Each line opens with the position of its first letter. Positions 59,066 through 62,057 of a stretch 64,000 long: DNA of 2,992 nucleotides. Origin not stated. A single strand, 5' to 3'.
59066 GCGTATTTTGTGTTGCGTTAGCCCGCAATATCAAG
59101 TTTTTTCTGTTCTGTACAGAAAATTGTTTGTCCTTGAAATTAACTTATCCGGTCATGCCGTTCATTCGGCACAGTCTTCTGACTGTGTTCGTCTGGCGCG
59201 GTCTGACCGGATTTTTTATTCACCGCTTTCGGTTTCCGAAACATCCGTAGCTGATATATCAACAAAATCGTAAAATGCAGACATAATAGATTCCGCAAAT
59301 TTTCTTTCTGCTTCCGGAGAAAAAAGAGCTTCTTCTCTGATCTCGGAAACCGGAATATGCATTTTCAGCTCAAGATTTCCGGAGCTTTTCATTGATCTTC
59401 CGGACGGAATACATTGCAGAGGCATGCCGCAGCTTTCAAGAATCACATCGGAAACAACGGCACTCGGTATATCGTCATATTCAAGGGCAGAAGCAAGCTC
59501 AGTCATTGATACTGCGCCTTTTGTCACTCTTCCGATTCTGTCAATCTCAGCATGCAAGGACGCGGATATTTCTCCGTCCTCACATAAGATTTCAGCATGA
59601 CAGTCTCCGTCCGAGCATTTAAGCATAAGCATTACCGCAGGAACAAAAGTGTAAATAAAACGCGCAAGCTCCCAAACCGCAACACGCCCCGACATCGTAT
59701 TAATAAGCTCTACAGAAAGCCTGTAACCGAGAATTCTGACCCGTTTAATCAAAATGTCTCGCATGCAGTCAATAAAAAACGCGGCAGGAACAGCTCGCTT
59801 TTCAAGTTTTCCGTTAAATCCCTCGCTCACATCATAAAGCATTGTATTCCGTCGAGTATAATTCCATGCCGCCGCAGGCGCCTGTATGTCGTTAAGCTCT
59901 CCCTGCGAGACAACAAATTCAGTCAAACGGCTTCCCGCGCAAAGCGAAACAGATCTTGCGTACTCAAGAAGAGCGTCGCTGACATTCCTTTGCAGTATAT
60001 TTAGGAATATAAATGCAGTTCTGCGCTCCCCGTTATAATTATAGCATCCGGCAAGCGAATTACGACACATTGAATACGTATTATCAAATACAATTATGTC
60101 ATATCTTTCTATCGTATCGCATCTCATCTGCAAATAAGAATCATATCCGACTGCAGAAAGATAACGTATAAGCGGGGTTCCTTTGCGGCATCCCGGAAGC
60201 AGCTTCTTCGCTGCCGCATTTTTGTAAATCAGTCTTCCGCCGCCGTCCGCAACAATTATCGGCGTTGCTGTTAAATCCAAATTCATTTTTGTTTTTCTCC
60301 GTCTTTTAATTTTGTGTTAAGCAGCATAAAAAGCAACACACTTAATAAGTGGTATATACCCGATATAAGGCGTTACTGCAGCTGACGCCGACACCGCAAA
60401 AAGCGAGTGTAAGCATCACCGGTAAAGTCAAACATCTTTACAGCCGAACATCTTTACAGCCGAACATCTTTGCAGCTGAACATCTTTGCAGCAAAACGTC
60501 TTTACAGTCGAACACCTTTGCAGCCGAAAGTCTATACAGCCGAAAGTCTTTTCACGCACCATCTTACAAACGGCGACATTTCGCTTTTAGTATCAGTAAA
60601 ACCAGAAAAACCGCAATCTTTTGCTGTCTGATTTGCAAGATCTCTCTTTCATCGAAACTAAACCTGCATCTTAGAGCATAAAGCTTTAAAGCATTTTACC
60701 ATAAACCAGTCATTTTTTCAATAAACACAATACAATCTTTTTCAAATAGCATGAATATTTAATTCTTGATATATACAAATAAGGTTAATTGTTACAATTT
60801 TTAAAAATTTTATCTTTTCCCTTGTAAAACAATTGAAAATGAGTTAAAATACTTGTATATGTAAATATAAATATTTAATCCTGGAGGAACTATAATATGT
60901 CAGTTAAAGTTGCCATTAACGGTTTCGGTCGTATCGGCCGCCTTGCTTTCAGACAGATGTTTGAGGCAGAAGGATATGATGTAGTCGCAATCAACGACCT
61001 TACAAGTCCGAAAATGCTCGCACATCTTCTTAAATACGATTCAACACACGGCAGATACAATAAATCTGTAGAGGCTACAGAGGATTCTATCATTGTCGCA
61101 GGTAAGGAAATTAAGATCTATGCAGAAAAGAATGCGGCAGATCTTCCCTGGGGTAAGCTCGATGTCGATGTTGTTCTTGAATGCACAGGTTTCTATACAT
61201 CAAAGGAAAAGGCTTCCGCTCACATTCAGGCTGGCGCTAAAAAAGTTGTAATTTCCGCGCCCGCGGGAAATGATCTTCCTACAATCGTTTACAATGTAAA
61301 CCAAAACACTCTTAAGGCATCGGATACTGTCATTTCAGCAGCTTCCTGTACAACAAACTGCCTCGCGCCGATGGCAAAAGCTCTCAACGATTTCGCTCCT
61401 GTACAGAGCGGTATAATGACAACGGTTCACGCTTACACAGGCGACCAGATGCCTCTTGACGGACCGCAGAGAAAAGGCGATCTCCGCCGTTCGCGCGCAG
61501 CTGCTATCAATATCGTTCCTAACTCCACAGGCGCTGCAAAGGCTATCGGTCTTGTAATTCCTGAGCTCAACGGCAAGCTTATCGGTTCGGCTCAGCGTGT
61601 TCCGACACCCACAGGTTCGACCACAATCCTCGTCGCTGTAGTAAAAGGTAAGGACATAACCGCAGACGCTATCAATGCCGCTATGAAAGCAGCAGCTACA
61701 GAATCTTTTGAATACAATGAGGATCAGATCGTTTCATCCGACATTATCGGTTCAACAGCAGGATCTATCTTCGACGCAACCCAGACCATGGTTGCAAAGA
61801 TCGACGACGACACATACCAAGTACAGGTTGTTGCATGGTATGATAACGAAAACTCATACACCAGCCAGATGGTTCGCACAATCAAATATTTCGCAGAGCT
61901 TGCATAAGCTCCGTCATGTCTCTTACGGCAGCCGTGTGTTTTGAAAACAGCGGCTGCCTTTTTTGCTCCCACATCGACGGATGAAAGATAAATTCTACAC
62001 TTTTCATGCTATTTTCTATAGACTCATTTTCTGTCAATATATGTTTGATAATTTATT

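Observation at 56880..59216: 2.3-kb ORF-free block made of three decayed direct copies of a ~0.85-1.1 kb non-coding unit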

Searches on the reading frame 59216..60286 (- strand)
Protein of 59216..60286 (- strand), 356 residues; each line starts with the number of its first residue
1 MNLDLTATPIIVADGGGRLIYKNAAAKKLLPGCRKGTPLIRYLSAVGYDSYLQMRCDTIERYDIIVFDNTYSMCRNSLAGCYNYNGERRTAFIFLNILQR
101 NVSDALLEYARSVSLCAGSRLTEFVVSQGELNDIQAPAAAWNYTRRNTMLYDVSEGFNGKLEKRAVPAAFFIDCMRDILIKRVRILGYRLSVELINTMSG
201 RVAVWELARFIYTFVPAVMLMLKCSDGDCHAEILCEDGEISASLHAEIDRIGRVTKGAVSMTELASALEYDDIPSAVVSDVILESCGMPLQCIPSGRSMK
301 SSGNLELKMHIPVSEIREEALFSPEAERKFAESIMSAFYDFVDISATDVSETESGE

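Call 11: search_protein_families(library=pfam, proteins=[window:59216-60286:-], max_evalue=0.01)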
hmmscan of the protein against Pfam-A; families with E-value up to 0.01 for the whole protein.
window:59216-60286:- (356 aa): 0 families

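Call 17: find_homologous_proteins(query=window:59216-60286:-)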
Query window:59216-60286:- (356 aa): 6 proteins with E <= 0.001 among 4312 candidates.
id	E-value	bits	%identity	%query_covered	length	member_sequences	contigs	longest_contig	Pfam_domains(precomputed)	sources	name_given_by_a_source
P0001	1.9e-233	792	100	100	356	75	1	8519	-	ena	-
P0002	4.2e-197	672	83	100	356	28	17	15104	-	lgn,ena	-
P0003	2.0e-108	381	84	58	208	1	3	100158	-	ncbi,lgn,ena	-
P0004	2.2e-48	183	33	95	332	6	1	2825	-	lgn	-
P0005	9.6e-42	162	32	95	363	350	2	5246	-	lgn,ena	-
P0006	3.3e-40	157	31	99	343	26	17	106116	-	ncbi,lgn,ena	-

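Call 18: find_encoding_contigs(protein=P0002, flank=6000, max_places=10)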
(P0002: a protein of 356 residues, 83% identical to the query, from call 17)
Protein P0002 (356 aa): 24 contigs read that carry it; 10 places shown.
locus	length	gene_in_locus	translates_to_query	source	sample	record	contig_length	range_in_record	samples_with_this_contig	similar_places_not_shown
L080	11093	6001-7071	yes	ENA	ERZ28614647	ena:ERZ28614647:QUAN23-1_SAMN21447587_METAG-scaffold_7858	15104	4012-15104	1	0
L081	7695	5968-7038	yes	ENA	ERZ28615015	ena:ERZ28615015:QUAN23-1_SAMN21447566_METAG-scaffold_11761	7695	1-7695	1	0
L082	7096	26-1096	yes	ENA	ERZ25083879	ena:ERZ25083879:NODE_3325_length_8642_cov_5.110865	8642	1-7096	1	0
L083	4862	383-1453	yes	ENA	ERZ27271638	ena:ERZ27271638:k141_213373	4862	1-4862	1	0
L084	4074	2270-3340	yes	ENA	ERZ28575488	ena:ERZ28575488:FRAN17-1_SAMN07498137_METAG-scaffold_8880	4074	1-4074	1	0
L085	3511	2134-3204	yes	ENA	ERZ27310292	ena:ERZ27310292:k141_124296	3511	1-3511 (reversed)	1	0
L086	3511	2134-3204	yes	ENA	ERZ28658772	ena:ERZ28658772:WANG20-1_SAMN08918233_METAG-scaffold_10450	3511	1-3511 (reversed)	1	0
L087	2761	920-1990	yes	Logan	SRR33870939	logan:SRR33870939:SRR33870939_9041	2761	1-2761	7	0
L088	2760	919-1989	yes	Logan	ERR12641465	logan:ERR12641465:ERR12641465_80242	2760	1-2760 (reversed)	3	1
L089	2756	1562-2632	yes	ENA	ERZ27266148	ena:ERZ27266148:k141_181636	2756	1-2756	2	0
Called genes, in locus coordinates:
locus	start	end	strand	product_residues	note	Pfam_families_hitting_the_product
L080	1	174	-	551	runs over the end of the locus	-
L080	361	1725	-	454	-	PF09992:NAGPA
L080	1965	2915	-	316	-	PF04854:DUF624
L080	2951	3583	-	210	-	-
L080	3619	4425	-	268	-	PF03446:NAD_binding_2 (weak), PF03807:F420_oxidored, PF14748:P5CR_dimer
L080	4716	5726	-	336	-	PF00044:Gp_dh_N, PF02800:Gp_dh_C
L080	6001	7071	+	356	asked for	-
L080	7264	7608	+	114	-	PF01245:Ribosomal_L19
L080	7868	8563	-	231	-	PF06940:DUF1287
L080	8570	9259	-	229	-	PF02698:DUF218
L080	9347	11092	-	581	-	?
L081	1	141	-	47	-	?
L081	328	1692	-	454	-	PF09992:NAGPA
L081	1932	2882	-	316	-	PF04854:DUF624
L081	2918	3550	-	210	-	-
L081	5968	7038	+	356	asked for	-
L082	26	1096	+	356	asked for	-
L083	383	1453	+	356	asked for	-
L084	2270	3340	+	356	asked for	-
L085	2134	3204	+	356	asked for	-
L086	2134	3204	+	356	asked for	-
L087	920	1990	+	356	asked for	-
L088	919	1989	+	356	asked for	-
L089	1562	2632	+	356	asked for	-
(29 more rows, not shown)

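Call 19: find_encoding_contigs(protein=P0006, flank=6000, max_places=6)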
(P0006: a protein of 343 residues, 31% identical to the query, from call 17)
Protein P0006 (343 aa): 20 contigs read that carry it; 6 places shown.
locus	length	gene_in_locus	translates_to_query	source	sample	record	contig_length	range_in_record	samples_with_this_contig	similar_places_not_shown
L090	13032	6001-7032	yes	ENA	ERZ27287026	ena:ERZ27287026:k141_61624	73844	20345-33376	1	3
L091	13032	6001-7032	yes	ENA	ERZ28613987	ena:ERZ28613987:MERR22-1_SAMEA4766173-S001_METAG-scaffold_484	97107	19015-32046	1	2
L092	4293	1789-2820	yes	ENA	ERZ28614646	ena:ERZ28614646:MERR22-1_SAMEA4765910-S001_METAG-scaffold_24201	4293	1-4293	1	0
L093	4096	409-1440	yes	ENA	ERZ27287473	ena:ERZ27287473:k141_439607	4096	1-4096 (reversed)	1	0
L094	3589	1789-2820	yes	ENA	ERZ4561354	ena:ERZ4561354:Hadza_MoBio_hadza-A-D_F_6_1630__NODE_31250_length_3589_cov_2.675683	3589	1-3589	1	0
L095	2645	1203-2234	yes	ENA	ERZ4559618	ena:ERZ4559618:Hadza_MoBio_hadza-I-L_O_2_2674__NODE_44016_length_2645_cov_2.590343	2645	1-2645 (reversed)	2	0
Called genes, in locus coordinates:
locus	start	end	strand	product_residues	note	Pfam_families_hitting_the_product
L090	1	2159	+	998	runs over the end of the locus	PF02837:Glyco_hydro_2_N, PF00703:Glyco_hydro_2 (weak), PF02836:Glyco_hydro_2_C, PF16353:LacZ_4, PF02929:Bgal_small_N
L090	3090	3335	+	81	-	-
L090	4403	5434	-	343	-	PF00044:Gp_dh_N, PF02800:Gp_dh_C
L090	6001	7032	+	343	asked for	-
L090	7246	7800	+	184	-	-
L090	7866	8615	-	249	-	PF00005:ABC_tran, PF13304:AAA_21 (faint)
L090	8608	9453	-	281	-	PF00005:ABC_tran, PF13304:AAA_21 (faint), PF12399:BCA_ABC_TP_C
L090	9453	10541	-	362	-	PF02653:BPD_transp_2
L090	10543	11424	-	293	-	PF02653:BPD_transp_2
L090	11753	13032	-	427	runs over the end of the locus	PF01094:ANF_receptor, PF13458:Peripla_BP_6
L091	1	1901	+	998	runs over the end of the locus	PF02837:Glyco_hydro_2_N, PF00703:Glyco_hydro_2 (weak), PF02836:Glyco_hydro_2_C, PF16353:LacZ_4, PF02929:Bgal_small_N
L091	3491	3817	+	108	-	-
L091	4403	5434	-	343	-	PF00044:Gp_dh_N, PF02800:Gp_dh_C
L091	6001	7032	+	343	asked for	-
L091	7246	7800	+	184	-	-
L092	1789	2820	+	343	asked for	-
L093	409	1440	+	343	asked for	-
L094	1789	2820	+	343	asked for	-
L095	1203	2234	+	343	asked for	-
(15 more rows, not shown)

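Call 32: find_encoding_contigs(protein=P0001, flank=10000, max_places=10)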
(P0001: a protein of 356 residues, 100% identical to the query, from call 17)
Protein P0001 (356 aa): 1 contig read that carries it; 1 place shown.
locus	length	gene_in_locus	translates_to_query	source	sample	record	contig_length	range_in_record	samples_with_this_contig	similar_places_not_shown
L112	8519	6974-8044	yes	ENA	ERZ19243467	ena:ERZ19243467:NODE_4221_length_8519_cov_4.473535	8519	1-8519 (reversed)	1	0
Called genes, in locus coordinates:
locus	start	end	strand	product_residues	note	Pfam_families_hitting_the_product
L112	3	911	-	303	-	?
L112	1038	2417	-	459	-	PF09992:NAGPA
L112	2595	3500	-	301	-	PF04854:DUF624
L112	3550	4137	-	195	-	-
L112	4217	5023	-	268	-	PF03446:NAD_binding_2 (weak), PF03807:F420_oxidored, PF14748:P5CR_dimer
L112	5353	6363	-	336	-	PF00044:Gp_dh_N, PF02800:Gp_dh_C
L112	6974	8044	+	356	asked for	-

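Call 53: search_protein_families(library=ncbifam, proteins=[window:59216-60286:-], max_evalue=0.1)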
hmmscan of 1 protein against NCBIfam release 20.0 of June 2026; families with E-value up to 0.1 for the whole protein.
window:59216-60286:- (356 aa): 1 family
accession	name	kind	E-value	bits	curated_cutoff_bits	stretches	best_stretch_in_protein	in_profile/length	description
NF008191.0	PRK10945.1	subfamily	0.003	17.8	90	0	55-106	17-67/72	hemolysin expression modulator Hha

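Call 54: search_protein_families(library=padloc, proteins=[window:59216-60286:-], max_evalue=0.1)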
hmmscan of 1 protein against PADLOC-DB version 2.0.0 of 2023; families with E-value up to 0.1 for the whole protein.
window:59216-60286:- (356 aa): 0 families

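Call 55: search_solved_structures(query=window:59216-60286:-, max_evalue=1)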
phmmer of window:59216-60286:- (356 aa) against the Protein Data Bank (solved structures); distinct sequences matched with E-value up to 1: 2.
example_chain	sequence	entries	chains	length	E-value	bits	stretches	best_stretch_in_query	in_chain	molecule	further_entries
1jw2_A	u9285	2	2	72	0.54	12.8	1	54-107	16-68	HEMOLYSIN EXPRESSION MODULATING PROTEIN Hha | Hemolysin expression-modulating protein Hha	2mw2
4icg_C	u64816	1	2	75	0.6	12.7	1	54-107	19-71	Hemolysin expression modulating protein (Involved in environmental regulation of virulence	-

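Call 62: find_encoding_contigs(protein=P0003, flank=5000, max_places=10)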
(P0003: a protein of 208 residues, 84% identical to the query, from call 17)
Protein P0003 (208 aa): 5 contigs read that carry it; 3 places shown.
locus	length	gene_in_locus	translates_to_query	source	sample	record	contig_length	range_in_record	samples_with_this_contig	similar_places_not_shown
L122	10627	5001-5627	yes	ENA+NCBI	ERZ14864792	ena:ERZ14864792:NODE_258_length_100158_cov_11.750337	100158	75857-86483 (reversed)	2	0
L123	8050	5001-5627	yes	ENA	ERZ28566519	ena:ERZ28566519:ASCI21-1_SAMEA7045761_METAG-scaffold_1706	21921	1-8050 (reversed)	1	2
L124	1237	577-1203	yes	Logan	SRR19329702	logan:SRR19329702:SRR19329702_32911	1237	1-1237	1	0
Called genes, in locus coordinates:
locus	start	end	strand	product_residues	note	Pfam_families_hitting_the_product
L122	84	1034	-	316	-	PF04854:DUF624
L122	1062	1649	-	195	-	-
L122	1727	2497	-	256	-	PF03807:F420_oxidored, PF14748:P5CR_dimer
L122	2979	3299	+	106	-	-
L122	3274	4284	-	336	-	PF00044:Gp_dh_N, PF02800:Gp_dh_C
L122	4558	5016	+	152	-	-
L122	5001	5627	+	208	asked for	-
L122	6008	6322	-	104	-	-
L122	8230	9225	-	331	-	PF01116:F_bP_aldolase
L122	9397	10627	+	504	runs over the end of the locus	PF00370:FGGY_N, PF02782:FGGY_C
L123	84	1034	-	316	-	PF04854:DUF624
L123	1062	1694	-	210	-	-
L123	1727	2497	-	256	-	PF03807:F420_oxidored, PF14748:P5CR_dimer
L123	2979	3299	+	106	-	-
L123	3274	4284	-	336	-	PF00044:Gp_dh_N, PF02800:Gp_dh_C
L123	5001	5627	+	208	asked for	-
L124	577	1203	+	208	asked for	-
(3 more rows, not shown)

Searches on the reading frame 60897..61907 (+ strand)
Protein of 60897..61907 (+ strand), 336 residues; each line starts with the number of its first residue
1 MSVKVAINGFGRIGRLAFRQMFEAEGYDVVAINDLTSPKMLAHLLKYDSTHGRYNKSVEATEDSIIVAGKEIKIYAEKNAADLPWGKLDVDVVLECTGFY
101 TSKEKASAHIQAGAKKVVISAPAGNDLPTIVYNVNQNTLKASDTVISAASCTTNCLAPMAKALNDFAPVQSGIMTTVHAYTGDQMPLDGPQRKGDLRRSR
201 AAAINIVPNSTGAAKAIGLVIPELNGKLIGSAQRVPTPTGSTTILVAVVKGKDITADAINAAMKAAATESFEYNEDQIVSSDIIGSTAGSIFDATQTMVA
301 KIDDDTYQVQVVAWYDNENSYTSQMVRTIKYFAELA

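Call 11: search_protein_families(library=pfam, proteins=[window:60897-61907:+], max_evalue=0.01)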
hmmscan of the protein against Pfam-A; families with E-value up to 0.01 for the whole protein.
window:60897-61907:+ (336 aa): 3 families
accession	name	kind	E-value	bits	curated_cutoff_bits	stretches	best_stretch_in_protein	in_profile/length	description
PF02800.25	Gp_dh_C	-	2.5e-50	170.6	24.4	1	156-315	1-158/158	Glyceraldehyde 3-phosphate dehydrogenase, C-terminal domain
PF00044.30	Gp_dh_N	-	1.3e-40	138.2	31.7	1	3-103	1-101/101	Glyceraldehyde 3-phosphate dehydrogenase, NAD binding domain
PF20188.4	DUF6551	-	0.00033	20.7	26.8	1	243-335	93-182/242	Family of unknown function (DUF6551)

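Call 34: find_encoding_contigs(protein=window:60897-61907:+, flank=10000, max_places=10)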
Protein window:60897-61907:+ (336 aa): 23 contigs read that carry it; 8 places shown.
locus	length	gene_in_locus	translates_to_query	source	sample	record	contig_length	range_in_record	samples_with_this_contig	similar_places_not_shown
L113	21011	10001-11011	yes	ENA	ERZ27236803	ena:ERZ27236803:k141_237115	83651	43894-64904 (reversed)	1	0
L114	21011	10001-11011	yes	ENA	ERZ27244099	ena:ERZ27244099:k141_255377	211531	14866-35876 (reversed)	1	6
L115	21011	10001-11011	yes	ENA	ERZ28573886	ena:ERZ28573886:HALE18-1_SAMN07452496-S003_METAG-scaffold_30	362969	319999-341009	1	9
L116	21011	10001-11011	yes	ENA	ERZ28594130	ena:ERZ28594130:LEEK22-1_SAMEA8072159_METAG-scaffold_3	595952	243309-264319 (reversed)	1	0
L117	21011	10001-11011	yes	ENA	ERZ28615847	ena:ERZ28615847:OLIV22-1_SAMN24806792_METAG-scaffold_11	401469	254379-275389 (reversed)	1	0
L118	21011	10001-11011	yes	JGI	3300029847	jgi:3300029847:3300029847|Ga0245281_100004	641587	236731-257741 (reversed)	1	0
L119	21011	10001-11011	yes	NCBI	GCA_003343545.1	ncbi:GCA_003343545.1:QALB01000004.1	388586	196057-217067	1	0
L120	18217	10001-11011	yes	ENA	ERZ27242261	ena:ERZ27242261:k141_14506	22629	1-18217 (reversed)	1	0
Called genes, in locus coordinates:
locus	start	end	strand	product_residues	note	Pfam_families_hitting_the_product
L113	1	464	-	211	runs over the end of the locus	PF00297:Ribosomal_L3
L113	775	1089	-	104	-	PF00338:Ribosomal_S10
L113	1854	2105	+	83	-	PF04014:MazE_antitoxin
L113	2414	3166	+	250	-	PF01551:Peptidase_M23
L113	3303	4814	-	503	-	PF00370:FGGY_N, PF01869:BcrAD_BadFG (faint), PF02782:FGGY_C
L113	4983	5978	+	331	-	PF01116:F_bP_aldolase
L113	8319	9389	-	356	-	-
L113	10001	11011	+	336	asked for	PF00044:Gp_dh_N, PF02800:Gp_dh_C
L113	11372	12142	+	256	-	PF03807:F420_oxidored, PF14748:P5CR_dimer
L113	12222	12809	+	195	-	-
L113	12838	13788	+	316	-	PF04854:DUF624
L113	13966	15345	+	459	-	PF09992:NAGPA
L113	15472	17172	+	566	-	-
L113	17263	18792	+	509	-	PF00884:Sulfatase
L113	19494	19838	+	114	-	PF01245:Ribosomal_L19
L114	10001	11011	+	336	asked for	PF00044:Gp_dh_N, PF02800:Gp_dh_C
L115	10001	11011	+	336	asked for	PF00044:Gp_dh_N, PF02800:Gp_dh_C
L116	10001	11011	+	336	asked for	PF00044:Gp_dh_N, PF02800:Gp_dh_C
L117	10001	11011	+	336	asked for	PF00044:Gp_dh_N, PF02800:Gp_dh_C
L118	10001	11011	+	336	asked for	PF00044:Gp_dh_N, PF02800:Gp_dh_C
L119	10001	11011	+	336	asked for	PF00044:Gp_dh_N, PF02800:Gp_dh_C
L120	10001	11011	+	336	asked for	PF00044:Gp_dh_N, PF02800:Gp_dh_C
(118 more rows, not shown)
